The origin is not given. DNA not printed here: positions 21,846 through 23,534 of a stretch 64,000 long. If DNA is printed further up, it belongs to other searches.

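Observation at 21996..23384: FHA-domain bacterial enhancer-binding protein whose sigma-54-contact GAFTGA loop is deleted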

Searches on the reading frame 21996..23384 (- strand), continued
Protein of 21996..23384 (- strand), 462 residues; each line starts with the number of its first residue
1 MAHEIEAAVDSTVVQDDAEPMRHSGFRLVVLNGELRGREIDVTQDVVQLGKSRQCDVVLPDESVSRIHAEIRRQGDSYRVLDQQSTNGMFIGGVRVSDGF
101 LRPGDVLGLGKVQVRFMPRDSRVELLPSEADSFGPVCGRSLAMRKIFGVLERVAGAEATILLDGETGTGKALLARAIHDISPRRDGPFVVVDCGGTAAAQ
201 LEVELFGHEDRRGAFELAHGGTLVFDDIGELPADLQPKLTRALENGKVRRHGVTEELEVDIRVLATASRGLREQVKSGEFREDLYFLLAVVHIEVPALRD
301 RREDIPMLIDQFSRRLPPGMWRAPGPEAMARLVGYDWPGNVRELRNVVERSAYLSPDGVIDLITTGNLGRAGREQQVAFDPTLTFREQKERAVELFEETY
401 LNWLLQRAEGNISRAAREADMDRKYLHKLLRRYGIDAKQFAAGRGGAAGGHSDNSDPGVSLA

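Call 15: find_related_loci(query=window:21996-23384:-, collection=genome_contigs, flank=8000)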
Query window:21996-23384:- (462 aa) in genome_contigs; peptide patterns used: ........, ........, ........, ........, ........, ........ (x = any residue, [..] = any of these).
600 stretches matched a pattern (row limit reached: there are more); 593 encode a relative of the query (tblastn E <= 1e-3); the best 80 are kept; 80 distinct loci.
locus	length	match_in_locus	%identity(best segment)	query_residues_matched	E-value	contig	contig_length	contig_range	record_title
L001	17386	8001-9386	100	1-462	0e+0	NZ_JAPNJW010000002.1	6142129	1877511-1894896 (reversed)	Nannocystis sp. RBIL2 ctg.s1.000001F, whole genome shotgun sequence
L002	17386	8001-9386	100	1-462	0e+0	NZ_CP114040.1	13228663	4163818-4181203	Nannocystis punicea strain FL3 chromosome, complete genome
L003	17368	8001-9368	75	1-449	0e+0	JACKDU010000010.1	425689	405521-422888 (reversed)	MAG: Myxococcales bacterium isolate HK-STAS-MYXO-15 HK-STAS-MYXO-15_10, whole genome shotgun sequence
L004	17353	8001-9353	75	1-443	0e+0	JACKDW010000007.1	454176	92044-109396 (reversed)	MAG: Myxococcales bacterium isolate HK-STAS-MYXO-17 HK-STAS-MYXO-17_7, whole genome shotgun sequence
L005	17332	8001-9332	76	9-443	0e+0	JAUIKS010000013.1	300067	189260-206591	MAG: Polyangia bacterium isolate Co_bin.371 NODE_358_length_300067_cov_2.361889, whole genome shotgun sequence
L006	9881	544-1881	72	6-443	0e+0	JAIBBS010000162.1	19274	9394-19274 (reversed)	MAG: Nannocystaceae bacterium isolate SSF46 NODE_56341_length_19274_cov_50.227607, whole genome shotgun sequence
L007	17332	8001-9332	70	9-444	0e+0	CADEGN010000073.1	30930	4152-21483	MAG: uncultured Myxococcales bacterium isolate Myxococcales sp. RBC066 genome assembly, contig: MAG066_73, whole genome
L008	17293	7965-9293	70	12-441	0e+0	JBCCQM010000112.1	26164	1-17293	MAG: Myxococcota bacterium isolate P01_D01_bin.152 k141_753354_length_26164_cov_15.1118, whole genome shotgun sequence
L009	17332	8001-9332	66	11-445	0e+0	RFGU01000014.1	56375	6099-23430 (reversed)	MAG: Deltaproteobacteria bacterium isolate J032 k99_32193, whole genome shotgun sequence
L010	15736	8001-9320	65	10-441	0e+0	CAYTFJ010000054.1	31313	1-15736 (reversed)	MAG TPA_asm: uncultured Nannocystaceae bacterium isolate binchicken_co67_210 genome assembly, contig: NODE_1352_length_3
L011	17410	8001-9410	81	1-462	0e+0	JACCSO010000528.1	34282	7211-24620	MAG: Nannocystis sp. isolate MGR_bin50 SD2897-2912_k127_4483504, whole genome shotgun sequence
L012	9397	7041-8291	46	28-435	3e-104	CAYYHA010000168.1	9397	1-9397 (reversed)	MAG TPA_asm: uncultured Myxococcia bacterium isolate SRP162660_co1_4 genome assembly, contig: NODE_6560_length_9397_cov_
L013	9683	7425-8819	82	1-452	0e+0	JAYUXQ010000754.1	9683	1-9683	MAG: Nannocystis sp. isolate GL133_UP_concoct_53 GL133_UP_concoct_53_753, whole genome shotgun sequence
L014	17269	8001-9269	43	27-435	2e-91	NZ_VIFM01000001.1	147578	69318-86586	Myxococcus llanfairpwllgwyngyllgogerychwyrndrobwllllantysiliogogogochensis strain AM401 NODE_1_length_147578_cov_36.8361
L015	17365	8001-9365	42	6-435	7e-90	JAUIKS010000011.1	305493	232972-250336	MAG: Polyangia bacterium isolate Co_bin.371 NODE_343_length_305493_cov_3.000946, whole genome shotgun sequence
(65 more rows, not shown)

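Call 46: predict_structure(alignment_id=A3)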
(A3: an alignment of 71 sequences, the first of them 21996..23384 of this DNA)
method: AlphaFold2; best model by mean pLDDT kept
length: 462 residues; sequences in the alignment: 71
mean_pLDDT: 83.7   pTM: 0.69
mean pLDDT of the five models: 83.7, 83.5, 83.1, 82.9, 82.6
residues with pLDDT >= 90: 258; 70-90: 132; 50-70: 20; < 50: 52
segments of 3 or more residues with pLDDT < 50: 1-21, 362-376, 448-462
pLDDT, mean of each block of 10 residues (from residue 1): 35 39 77 88 91 95 96 92 96 94 94 92 85 95 95 94 93 97 98 93 96 98 98 97 97 93 95 96 97 94 92 82 81 81 84 58 34 46 77 78 85 84 89 91 57 43 42
secondary structure, 60 per line:
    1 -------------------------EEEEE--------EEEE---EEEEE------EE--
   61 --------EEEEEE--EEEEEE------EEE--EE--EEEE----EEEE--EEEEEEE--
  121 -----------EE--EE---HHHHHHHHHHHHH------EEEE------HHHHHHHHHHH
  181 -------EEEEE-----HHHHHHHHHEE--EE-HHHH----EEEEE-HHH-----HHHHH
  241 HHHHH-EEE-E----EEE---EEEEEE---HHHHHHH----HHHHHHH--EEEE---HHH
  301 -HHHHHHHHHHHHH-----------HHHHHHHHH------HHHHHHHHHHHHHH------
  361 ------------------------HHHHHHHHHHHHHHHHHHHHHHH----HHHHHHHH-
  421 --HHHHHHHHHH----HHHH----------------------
elements in order: E26-30 E39-42 E46-50 E69-74 E77-82 E89-91 E98-101 E106-109 E112-118 H141-153 E160-163 H170-180 E188-192 H198-206 H214-217 E222-226 H236-245 E247-249 E256-258 E262-267 H271-277 H282-288 E291-294 H302-314 H326-334 H341-354 H385-407 H412-419 H423-432 H437-440

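Call 48: fold_search(model_id=the predicted structure, library=pdb)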
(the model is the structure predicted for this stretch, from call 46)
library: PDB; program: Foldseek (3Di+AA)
matches with E <= 10: 1772; with E <= 0.001: 870
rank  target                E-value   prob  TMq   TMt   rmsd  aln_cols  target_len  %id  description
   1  5m7n_B                2.4e-26  1.00  0.47  0.50  15.2       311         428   40  Crystal structure of NtrX from Brucella abortus in complex with ATP processed with the CrystalDirect automated mountin (released 2017-01-25)
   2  5m7p_B                6.0e-26  1.00  0.47  0.49  15.5       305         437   40  Crystal structure of NtrX from Brucella abortus in complex with ADP processed with the CrystalDirect automated mountin (released 2017-01-25)
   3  5m7o_B                6.7e-26  1.00  0.45  0.48  15.5       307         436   39  Crystal structure of NtrX from Brucella abortus processed with the CrystalDirect automated mounting and cryo-cooling t (released 2017-01-25)
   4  5m7p_A                1.4e-25  1.00  0.46  0.48  14.7       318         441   39  Crystal structure of NtrX from Brucella abortus in complex with ADP processed with the CrystalDirect automated mountin (released 2017-01-25)
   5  5m7o_A                1.0e-24  1.00  0.44  0.46  15.1       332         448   38  Crystal structure of NtrX from Brucella abortus processed with the CrystalDirect automated mounting and cryo-cooling t (released 2017-01-25)
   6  5m7n_A                2.8e-24  1.00  0.47  0.49  14.4       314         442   40  Crystal structure of NtrX from Brucella abortus in complex with ATP processed with the CrystalDirect automated mountin (released 2017-01-25)
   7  1ojl_D                2.9e-22  1.00  0.45  0.69  18.8       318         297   36  Crystal structure of a sigma54-activator suggests the mechanism for the conformational switch necessary for sigma54 bi (released 2005-05-19)
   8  1ojl_E                1.2e-21  1.00  0.44  0.70  21.4       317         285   36  Crystal structure of a sigma54-activator suggests the mechanism for the conformational switch necessary for sigma54 bi (released 2005-05-19)
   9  6jdl                  1.6e-21  1.00  0.46  0.83   2.1       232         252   42  Central domain of FleQ H287A mutant in complex with ATPgS and Mg (released 2019-11-27)
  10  5exs                  2.6e-21  1.00  0.47  0.85   2.1       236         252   42  AAA+ ATPase FleQ from Pseudomonas aeruginosa bound to ATP-gamma-S (released 2016-01-13)
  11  1ny5_A                3.7e-21  1.00  0.45  0.54   3.2       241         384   40  Crystal structure of sigm54 activator (AAA+ ATPase) in the inactive state (released 2003-11-11)
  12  5exp                  3.9e-21  1.00  0.45  0.82   2.0       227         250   43  AAA+ domain of FleQ from Pseudomonas aeruginosa (released 2016-01-13)
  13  6jdi                  4.6e-21  1.00  0.46  0.83   2.3       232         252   42  Central domain of FleQ H287N mutant in complex with ATPgS and Mg (released 2019-11-27)
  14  4qht_A                4.9e-21  1.00  0.45  0.82   2.2       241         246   38  Crystal structure of AAA+/ sigma 54 activator domain of the flagellar regulatory protein FlrC from Vibrio cholerae in  (released 2014-07-16)
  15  4qnm                  5.2e-21  1.00  0.46  0.87   2.5       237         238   34  CRYSTAL STRUCTURE of PSPF(1-265) E108Q MUTANT (released 2014-08-06)
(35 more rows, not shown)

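Call 55: find_encoding_contigs(protein=P0057, flank=4000, max_places=1)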
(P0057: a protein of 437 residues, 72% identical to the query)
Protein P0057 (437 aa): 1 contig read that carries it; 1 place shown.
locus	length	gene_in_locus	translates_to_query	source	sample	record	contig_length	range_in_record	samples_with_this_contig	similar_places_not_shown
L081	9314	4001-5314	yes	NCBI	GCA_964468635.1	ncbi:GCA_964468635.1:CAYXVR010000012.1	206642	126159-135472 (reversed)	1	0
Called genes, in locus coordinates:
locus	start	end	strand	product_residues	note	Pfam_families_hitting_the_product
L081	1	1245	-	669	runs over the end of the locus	-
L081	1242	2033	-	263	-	-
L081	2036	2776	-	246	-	PF13505:OMP_b-brl (weak)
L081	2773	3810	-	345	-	-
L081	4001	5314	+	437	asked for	PF16697:Yop-YscD_cpl, PF00498:FHA, PF00158:Sigma54_activat, PF14532:Sigma54_activ_2, PF07724:AAA_2, PF00004:AAA (weak), PF07728:AAA_5, PF25601:AAA_lid_14, +1 more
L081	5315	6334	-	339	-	-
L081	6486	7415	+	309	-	PF00809:Pterin_bind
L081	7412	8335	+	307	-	PF02457:DAC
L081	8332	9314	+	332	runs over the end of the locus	PF07949:YbbR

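Call 56: find_encoding_contigs(protein=P0062, flank=4000, max_places=1)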
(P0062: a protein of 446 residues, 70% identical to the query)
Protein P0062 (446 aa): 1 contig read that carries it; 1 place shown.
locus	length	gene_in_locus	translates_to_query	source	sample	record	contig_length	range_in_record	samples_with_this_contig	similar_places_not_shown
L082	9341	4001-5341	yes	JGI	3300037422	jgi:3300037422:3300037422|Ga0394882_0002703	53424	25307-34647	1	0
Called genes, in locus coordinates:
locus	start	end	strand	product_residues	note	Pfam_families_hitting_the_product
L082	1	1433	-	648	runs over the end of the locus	-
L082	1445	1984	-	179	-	-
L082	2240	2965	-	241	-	-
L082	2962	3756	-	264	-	-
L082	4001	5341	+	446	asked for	PF16697:Yop-YscD_cpl, PF00498:FHA, PF00158:Sigma54_activat, PF14532:Sigma54_activ_2, PF07728:AAA_5, PF25601:AAA_lid_14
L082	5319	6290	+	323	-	PF00809:Pterin_bind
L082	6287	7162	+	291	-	PF02457:DAC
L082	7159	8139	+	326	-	PF07949:YbbR (faint)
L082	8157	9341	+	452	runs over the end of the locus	PF02878:PGM_PMM_I, PF02879:PGM_PMM_II, PF02880:PGM_PMM_III, PF00408:PGM_PMM_IV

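Call 57: find_encoding_contigs(protein=P0048, flank=4000, max_places=1)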
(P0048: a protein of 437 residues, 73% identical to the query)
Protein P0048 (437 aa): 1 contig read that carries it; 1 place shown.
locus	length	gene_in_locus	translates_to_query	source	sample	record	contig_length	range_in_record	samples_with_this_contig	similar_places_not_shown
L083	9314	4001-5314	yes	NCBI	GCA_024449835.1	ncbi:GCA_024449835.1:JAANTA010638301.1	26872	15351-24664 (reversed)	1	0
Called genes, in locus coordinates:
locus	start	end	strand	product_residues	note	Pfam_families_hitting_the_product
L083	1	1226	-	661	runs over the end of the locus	-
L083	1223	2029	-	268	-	-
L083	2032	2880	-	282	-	-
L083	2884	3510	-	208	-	-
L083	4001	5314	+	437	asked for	PF16697:Yop-YscD_cpl, PF00498:FHA, PF00158:Sigma54_activat, PF14532:Sigma54_activ_2, PF07728:AAA_5, PF25601:AAA_lid_14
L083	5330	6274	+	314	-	PF00809:Pterin_bind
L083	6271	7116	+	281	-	PF02457:DAC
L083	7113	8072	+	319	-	PF07949:YbbR (faint)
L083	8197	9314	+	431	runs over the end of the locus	PF02878:PGM_PMM_I, PF02879:PGM_PMM_II, PF02880:PGM_PMM_III, PF00408:PGM_PMM_IV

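Call 58: find_encoding_contigs(protein=P0023, flank=4000, max_places=1)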
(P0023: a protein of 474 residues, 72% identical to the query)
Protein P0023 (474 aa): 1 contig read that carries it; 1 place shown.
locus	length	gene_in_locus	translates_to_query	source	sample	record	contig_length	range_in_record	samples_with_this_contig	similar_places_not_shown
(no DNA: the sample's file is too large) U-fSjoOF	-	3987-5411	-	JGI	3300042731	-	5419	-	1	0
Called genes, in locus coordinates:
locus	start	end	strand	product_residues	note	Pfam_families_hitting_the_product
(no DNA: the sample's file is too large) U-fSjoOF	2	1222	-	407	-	?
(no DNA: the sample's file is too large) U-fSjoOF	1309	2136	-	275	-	-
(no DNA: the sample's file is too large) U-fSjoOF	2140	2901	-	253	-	-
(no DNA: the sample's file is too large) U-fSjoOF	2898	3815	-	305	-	-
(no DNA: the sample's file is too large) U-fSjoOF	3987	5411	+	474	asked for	PF16697:Yop-YscD_cpl, PF00498:FHA, PF00158:Sigma54_activat, PF01078:Mg_chelatase (faint), PF14532:Sigma54_activ_2, PF07728:AAA_5, PF25601:AAA_lid_14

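Call 61: find_encoding_contigs(protein=P0069, flank=4000, max_places=1)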
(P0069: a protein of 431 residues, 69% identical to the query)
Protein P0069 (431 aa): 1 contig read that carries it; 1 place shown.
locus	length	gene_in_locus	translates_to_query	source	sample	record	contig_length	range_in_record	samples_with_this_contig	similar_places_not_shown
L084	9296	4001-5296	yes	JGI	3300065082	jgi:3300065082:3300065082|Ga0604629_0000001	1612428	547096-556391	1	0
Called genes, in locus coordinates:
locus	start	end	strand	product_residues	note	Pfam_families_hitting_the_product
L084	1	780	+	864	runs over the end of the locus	PF07244:POTRA, PF08479:POTRA_2 (faint), PF07244:POTRA, PF01103:Omp85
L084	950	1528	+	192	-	PF03938:OmpH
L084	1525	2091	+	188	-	PF03938:OmpH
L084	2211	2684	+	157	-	PF22817:ApeP-like, PF07977:FabA, PF22818:ApeI-like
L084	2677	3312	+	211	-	-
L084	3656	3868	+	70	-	-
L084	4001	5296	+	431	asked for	PF16697:Yop-YscD_cpl, PF00498:FHA, PF00158:Sigma54_activat, PF01078:Mg_chelatase (faint), PF14532:Sigma54_activ_2, PF07724:AAA_2 (weak), PF07728:AAA_5, PF25601:AAA_lid_14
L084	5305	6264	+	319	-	PF00809:Pterin_bind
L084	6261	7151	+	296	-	PF02457:DAC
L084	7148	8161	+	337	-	PF07949:YbbR (faint)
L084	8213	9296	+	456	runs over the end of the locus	PF02878:PGM_PMM_I, PF02879:PGM_PMM_II, PF02880:PGM_PMM_III, PF00408:PGM_PMM_IV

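Call 62: find_encoding_contigs(protein=P0081, flank=4000, max_places=1)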
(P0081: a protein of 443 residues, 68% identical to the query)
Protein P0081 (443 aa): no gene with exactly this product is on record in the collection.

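Call 63: find_encoding_contigs(protein=P0070, flank=4000, max_places=1)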
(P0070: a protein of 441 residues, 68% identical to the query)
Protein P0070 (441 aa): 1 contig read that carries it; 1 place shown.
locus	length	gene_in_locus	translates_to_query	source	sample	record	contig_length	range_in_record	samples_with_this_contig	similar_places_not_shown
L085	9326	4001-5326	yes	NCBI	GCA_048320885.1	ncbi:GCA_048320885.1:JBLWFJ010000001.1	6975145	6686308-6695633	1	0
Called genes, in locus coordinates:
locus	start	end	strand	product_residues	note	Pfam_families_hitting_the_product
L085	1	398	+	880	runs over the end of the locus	PF07244:POTRA, PF08478:POTRA_1 (faint), PF08479:POTRA_2 (faint), PF07244:POTRA, PF01103:Omp85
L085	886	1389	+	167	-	PF03938:OmpH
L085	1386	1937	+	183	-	PF03938:OmpH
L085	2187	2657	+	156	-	PF22817:ApeP-like, PF07977:FabA, PF22818:ApeI-like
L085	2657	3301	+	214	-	-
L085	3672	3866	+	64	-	-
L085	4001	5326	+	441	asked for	PF16697:Yop-YscD_cpl, PF00498:FHA, PF00158:Sigma54_activat, PF14532:Sigma54_activ_2, PF25601:AAA_lid_14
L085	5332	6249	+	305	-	PF00809:Pterin_bind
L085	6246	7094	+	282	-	PF02457:DAC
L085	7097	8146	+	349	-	PF07949:YbbR (weak)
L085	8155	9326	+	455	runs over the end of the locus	PF02878:PGM_PMM_I, PF02879:PGM_PMM_II, PF02880:PGM_PMM_III, PF00408:PGM_PMM_IV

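Call 64: find_encoding_contigs(protein=P0027, flank=4000, max_places=1)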
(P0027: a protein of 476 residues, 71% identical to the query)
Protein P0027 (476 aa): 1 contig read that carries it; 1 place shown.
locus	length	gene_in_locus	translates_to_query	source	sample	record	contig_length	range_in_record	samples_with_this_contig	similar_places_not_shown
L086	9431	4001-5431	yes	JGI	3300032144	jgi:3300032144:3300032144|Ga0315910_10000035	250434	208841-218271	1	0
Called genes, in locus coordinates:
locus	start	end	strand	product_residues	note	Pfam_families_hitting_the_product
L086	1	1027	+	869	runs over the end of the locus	PF07244:POTRA, PF08478:POTRA_1 (faint), PF08479:POTRA_2 (faint), PF07244:POTRA, PF01103:Omp85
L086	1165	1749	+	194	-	PF03938:OmpH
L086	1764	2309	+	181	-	PF03938:OmpH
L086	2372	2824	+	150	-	PF22817:ApeP-like, PF07977:FabA, PF22818:ApeI-like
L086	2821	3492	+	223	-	-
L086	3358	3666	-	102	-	-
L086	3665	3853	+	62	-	-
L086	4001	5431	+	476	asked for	PF16697:Yop-YscD_cpl, PF00498:FHA, PF00158:Sigma54_activat, PF14532:Sigma54_activ_2, PF07724:AAA_2 (weak), PF07728:AAA_5, PF25601:AAA_lid_14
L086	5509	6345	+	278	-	PF00809:Pterin_bind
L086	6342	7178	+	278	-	PF02457:DAC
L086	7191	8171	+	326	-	PF07949:YbbR (weak)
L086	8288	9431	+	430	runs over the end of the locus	PF02878:PGM_PMM_I, PF02879:PGM_PMM_II, PF02880:PGM_PMM_III, PF00408:PGM_PMM_IV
